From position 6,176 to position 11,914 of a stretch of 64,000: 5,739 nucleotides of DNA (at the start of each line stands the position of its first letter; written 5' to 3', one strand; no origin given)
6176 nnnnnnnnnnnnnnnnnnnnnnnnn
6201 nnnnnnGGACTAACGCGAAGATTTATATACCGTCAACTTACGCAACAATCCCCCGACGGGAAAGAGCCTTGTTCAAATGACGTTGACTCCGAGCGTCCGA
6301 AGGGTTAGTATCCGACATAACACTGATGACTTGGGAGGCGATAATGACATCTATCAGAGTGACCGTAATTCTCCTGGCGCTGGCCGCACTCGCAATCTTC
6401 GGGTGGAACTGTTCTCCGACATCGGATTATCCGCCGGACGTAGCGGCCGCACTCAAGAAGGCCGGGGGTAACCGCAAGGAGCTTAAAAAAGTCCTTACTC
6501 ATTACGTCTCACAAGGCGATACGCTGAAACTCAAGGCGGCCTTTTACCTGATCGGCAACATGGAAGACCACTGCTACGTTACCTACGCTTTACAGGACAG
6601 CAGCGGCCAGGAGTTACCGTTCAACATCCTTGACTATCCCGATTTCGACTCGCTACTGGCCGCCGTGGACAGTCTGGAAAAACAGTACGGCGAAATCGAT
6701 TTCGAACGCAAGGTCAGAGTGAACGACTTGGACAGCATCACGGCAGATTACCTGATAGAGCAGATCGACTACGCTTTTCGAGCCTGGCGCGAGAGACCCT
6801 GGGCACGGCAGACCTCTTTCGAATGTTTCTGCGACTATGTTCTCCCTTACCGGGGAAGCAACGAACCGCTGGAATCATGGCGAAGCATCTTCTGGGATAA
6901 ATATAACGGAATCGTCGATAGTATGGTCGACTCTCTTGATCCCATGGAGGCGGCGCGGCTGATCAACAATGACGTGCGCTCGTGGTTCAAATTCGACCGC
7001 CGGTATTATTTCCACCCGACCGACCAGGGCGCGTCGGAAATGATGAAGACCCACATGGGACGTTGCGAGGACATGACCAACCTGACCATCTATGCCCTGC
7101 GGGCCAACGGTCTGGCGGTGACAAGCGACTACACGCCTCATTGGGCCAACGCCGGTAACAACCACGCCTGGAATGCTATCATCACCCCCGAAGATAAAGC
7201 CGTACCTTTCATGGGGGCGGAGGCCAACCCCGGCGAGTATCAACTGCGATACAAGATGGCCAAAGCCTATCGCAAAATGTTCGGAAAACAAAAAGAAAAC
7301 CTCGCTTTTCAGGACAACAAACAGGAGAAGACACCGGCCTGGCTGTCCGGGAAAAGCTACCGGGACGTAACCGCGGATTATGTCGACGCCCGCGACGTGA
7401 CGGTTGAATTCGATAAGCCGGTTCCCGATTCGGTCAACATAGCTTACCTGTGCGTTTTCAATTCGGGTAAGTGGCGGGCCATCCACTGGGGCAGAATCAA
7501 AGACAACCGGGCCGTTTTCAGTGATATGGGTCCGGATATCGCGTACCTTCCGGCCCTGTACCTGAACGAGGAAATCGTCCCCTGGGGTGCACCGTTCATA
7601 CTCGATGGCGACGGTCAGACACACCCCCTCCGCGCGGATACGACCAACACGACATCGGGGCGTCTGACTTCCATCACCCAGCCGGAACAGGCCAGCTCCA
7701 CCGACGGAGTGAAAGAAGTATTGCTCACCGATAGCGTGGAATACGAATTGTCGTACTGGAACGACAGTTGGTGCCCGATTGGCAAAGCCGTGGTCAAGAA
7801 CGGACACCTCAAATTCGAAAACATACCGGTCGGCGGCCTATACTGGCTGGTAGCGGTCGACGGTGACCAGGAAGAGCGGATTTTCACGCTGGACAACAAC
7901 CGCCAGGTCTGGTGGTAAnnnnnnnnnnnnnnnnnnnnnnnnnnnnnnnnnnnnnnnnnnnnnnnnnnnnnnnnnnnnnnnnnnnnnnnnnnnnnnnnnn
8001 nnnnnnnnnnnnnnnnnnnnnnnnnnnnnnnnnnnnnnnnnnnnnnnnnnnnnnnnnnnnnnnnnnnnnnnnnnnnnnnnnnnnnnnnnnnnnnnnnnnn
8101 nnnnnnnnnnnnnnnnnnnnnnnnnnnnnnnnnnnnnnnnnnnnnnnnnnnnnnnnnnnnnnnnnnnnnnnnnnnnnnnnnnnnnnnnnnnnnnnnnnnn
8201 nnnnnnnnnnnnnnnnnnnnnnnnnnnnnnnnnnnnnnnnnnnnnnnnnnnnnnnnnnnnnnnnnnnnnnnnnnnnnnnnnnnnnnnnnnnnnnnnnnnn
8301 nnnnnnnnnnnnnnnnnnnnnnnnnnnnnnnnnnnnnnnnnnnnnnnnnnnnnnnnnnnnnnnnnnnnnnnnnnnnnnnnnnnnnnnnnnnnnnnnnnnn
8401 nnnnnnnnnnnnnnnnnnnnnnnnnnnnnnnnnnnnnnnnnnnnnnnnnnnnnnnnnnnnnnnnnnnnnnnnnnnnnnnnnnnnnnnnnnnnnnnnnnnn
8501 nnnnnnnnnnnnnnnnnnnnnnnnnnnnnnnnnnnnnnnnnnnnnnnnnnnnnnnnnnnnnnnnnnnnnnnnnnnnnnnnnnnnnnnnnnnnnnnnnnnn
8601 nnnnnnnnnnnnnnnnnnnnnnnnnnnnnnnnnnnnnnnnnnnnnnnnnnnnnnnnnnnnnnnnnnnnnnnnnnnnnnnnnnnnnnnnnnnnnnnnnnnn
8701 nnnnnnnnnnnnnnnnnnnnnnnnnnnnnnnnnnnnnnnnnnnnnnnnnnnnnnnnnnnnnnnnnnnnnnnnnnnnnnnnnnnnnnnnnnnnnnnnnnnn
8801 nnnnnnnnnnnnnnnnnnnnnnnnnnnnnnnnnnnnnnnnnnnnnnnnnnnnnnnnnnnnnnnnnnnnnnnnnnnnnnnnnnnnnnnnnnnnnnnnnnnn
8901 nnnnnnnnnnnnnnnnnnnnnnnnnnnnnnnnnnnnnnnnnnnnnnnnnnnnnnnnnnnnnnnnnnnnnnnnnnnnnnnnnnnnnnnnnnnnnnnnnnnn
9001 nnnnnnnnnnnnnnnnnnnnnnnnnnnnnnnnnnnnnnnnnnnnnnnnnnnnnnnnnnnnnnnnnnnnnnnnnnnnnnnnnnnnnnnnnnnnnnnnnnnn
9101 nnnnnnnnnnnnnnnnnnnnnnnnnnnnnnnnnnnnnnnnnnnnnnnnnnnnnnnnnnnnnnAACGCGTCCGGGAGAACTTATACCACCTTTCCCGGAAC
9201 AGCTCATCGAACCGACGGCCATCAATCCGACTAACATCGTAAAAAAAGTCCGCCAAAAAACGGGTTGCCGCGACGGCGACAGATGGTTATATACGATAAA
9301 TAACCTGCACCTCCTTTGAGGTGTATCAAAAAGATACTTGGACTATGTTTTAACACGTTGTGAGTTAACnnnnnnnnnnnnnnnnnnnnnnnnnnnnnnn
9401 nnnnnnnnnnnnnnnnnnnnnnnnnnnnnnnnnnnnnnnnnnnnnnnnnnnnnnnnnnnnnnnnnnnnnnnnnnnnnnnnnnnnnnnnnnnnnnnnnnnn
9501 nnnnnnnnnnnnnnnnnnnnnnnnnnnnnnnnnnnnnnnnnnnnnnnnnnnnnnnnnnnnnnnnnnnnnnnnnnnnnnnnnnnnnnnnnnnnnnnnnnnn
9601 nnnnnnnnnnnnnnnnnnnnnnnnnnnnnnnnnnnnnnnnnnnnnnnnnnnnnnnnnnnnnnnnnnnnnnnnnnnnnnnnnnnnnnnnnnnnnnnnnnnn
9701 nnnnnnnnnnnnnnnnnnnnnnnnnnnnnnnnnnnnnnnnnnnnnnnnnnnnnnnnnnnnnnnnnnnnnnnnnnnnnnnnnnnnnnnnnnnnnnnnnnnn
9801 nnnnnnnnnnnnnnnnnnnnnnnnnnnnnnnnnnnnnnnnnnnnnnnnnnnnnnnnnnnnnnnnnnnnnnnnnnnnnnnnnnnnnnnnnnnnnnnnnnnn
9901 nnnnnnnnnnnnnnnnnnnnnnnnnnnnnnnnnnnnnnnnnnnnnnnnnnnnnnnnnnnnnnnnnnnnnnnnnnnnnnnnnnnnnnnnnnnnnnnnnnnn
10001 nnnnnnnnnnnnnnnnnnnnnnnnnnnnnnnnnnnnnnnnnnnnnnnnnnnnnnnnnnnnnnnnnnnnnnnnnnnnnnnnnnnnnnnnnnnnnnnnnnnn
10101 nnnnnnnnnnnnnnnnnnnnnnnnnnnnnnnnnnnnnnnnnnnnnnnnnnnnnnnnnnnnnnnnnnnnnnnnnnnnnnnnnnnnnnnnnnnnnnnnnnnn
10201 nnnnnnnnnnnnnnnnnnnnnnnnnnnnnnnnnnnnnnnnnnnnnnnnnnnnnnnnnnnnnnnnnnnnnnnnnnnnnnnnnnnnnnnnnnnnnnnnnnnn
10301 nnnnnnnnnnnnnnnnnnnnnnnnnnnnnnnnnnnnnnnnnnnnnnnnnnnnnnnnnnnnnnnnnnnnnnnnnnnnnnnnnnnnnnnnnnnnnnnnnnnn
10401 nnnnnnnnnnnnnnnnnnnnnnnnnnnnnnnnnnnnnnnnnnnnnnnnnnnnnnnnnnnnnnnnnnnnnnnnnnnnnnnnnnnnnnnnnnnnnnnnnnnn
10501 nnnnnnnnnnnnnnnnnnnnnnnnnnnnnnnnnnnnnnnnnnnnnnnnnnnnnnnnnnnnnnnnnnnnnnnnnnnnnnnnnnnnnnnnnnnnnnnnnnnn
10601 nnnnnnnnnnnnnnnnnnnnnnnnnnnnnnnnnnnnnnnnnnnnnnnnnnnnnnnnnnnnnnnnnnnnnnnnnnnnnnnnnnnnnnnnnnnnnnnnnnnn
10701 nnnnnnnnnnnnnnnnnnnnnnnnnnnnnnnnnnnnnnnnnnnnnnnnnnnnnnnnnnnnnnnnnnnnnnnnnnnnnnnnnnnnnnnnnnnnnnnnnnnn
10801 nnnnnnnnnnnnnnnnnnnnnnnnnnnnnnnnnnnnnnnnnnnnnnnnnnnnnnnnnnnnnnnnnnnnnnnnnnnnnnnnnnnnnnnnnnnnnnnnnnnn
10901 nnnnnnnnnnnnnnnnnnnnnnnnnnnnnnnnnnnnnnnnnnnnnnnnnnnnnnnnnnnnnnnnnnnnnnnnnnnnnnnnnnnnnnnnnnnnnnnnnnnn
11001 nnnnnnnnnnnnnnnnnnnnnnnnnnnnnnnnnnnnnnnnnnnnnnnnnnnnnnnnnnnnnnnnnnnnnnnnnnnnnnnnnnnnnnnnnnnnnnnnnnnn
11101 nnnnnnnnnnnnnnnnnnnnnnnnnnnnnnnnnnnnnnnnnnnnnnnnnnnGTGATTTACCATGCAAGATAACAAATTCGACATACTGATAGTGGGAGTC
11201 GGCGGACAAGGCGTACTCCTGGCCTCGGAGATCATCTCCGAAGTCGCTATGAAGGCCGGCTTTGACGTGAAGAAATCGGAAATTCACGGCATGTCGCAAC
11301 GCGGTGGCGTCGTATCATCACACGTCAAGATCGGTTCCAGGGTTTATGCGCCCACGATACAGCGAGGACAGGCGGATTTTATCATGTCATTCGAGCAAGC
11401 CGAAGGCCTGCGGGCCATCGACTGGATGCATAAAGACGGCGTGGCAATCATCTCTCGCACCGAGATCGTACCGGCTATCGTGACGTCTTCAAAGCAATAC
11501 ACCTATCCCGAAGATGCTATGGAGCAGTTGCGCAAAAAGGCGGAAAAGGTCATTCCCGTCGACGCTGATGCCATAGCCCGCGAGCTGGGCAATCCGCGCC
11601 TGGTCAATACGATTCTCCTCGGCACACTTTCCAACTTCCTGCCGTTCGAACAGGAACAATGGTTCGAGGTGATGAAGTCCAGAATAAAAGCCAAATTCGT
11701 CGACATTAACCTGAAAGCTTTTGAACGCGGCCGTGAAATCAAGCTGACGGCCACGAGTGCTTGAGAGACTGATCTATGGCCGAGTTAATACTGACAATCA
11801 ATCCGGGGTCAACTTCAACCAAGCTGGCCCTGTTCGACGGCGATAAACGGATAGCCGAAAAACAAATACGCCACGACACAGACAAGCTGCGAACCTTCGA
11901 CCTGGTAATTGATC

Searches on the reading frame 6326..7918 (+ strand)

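Call 9: search_protein_families(library=pfam, proteins=[window:6326-7918:+], max_evalue=0.001)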
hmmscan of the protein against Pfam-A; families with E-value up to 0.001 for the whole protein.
window:6326-7918:+ (530 aa): 1 family
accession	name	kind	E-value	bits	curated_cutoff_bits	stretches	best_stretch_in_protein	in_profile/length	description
PF01841.26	Transglut_core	-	6.8e-09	36.4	23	1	203-290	11-101/108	Transglutaminase-like superfamily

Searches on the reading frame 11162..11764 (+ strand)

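Call 9: search_protein_families(library=pfam, proteins=[window:11162-11764:+], max_evalue=0.001)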
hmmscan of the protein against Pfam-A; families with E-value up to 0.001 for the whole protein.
window:11162-11764:+ (200 aa): 1 family
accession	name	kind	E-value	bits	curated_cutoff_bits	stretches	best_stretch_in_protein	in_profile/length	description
PF01558.24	POR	-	2.6e-42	145.4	27.4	1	14-192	1-173/173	Pyruvate ferredoxin/flavodoxin oxidoreductase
